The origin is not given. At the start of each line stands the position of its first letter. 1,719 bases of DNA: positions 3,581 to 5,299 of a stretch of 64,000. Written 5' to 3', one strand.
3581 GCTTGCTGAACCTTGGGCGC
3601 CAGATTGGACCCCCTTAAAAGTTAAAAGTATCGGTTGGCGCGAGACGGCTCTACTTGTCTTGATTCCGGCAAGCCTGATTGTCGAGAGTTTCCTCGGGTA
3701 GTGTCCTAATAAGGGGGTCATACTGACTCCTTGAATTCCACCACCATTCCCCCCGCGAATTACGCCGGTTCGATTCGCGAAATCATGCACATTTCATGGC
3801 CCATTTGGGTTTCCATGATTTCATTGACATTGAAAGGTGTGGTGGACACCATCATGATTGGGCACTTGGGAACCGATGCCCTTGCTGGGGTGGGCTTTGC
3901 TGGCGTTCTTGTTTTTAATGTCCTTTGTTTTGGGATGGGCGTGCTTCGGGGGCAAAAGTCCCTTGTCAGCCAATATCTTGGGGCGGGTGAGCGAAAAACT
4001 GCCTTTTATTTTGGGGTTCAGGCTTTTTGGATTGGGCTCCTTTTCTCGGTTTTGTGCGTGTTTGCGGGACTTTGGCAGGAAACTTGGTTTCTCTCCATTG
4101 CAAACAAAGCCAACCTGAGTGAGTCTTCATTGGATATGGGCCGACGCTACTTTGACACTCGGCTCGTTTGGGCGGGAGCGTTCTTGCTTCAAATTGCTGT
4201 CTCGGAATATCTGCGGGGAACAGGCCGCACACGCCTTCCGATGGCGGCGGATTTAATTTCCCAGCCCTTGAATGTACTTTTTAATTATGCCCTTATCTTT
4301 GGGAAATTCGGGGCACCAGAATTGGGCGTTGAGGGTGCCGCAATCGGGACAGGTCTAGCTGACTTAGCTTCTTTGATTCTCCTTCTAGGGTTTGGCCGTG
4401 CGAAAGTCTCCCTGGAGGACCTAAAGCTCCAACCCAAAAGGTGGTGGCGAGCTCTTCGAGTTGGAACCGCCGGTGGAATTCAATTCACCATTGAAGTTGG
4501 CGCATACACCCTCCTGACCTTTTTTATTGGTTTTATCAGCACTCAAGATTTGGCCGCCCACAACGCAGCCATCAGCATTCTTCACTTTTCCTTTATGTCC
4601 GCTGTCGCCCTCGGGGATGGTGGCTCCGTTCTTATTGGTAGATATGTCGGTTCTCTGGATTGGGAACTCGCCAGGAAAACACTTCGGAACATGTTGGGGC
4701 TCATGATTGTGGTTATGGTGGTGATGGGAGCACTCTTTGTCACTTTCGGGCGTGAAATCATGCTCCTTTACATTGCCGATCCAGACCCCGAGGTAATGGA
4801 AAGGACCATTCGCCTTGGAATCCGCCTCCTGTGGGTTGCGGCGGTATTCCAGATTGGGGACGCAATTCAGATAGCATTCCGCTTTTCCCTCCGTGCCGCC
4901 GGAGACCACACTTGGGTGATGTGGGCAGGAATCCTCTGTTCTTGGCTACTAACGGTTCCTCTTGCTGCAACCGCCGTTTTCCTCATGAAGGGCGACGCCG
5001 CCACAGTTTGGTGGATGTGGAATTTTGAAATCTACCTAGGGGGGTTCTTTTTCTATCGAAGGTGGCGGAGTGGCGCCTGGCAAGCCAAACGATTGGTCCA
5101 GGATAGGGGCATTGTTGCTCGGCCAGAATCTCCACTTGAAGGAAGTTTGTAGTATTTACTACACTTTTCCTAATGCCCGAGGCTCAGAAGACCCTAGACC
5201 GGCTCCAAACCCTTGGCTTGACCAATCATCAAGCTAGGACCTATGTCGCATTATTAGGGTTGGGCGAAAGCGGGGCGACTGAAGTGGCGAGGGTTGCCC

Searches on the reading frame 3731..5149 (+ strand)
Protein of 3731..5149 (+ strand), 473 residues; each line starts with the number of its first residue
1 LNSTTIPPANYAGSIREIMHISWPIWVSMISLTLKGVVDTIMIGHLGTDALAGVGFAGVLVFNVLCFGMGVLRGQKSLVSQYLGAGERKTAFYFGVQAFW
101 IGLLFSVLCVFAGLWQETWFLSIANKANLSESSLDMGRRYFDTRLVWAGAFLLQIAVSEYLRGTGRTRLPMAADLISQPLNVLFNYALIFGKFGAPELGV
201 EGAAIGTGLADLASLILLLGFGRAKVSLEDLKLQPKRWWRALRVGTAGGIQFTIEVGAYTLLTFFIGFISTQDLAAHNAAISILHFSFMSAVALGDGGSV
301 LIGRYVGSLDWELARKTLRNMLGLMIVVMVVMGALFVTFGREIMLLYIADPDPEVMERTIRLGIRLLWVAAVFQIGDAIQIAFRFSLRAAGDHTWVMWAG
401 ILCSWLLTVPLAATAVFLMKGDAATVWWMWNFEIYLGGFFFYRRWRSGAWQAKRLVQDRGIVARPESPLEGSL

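Call 74: search_protein_families(library=ncbifam, proteins=[window:3731-5149:+], max_evalue=1e-10)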
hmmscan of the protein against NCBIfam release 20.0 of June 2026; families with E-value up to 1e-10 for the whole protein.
window:3731-5149:+ (473 aa): 7 families
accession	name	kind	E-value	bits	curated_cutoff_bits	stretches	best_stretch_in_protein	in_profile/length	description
TIGR00797.1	matE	subfamily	1.6e-61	208.4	147.4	1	24-427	1-396/396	MATE family efflux transporter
NF001214.0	PRK00187.1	equivalog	2.2e-37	129.1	449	1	16-429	10-425/464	NorM family multidrug efflux MATE transporter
NF007562.1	PRK10189.1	equivalog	4.5e-27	94.9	465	1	15-453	26-465/470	EmmdR/YeeO family multidrug/toxin efflux MATE transporter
NF041801.1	MATE_SolL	equivalog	1.7e-24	86.4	780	1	14-431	17-432/458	solanimycin export family MATE transporter SolL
NF052396.1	MATE_WgkD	equivalog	1.2e-23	83.8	510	1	15-444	2-422/428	tryglysin-associated MATE efflux transporter WgkD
NF000263.1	MATE_multi_NorM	equivalog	5.8e-19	68.8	950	1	14-389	16-389/459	multidrug efflux MATE transporter NorM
NF007130.1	PRK09575.1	equivalog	1.7e-13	50.6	445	0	19-236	9-225/435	MATE family efflux transporter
